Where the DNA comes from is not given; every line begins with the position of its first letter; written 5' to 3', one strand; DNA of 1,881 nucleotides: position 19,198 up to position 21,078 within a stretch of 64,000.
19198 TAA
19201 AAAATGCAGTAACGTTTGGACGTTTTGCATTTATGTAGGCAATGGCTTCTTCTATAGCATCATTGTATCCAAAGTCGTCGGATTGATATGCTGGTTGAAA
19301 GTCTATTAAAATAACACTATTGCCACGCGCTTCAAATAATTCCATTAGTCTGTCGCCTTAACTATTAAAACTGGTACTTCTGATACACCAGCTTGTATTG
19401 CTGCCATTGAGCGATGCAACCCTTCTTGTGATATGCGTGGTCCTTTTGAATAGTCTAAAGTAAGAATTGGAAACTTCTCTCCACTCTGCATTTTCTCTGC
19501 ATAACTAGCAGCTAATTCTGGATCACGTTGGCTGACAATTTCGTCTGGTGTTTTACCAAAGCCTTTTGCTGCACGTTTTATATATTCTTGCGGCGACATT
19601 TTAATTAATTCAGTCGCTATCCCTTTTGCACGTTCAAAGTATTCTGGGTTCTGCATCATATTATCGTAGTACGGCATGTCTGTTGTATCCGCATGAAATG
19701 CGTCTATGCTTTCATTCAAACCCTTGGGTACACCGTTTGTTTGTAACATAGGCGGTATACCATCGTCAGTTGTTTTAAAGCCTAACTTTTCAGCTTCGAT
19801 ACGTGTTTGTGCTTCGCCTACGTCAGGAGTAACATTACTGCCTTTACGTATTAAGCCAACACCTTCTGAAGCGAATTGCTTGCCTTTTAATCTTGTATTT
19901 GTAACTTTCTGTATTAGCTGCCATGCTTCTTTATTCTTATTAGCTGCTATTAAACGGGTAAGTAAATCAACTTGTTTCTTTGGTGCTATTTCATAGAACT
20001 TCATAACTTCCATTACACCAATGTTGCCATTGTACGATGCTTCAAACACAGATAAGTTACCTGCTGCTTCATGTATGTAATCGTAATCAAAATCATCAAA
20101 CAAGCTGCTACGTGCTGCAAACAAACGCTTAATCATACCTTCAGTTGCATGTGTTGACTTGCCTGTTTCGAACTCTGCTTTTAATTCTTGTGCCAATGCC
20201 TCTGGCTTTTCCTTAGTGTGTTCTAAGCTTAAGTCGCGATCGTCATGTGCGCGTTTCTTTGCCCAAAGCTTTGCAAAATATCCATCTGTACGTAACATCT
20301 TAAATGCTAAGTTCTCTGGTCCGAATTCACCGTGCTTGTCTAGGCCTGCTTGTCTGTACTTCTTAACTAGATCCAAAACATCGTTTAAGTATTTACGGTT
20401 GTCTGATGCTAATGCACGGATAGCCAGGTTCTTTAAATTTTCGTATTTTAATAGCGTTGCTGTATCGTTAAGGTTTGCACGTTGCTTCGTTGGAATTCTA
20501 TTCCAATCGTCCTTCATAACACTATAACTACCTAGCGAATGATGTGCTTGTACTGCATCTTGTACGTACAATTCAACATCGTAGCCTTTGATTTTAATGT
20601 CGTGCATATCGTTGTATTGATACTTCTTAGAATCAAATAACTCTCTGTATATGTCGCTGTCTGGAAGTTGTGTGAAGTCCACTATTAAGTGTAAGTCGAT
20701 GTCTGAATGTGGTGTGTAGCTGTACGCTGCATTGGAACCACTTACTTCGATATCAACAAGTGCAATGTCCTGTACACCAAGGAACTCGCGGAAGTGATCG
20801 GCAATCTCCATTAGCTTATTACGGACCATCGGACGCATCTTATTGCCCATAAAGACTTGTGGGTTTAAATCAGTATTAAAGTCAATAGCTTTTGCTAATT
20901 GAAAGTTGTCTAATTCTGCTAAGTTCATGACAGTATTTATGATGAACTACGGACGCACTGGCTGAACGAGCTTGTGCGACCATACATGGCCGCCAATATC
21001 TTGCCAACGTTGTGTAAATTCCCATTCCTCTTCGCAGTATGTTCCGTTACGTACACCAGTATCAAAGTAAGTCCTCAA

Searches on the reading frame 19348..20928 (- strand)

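Call 52: search_protein_families(library=phrogs, proteins=[window:19348-20928:-], max_evalue=0.001)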
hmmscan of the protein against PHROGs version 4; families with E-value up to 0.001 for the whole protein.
window:19348-20928:- (527 aa): 1 family
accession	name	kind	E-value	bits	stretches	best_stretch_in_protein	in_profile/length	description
phrog_36119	-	unknown function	2.9e-37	129.4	1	14-235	18-247/247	-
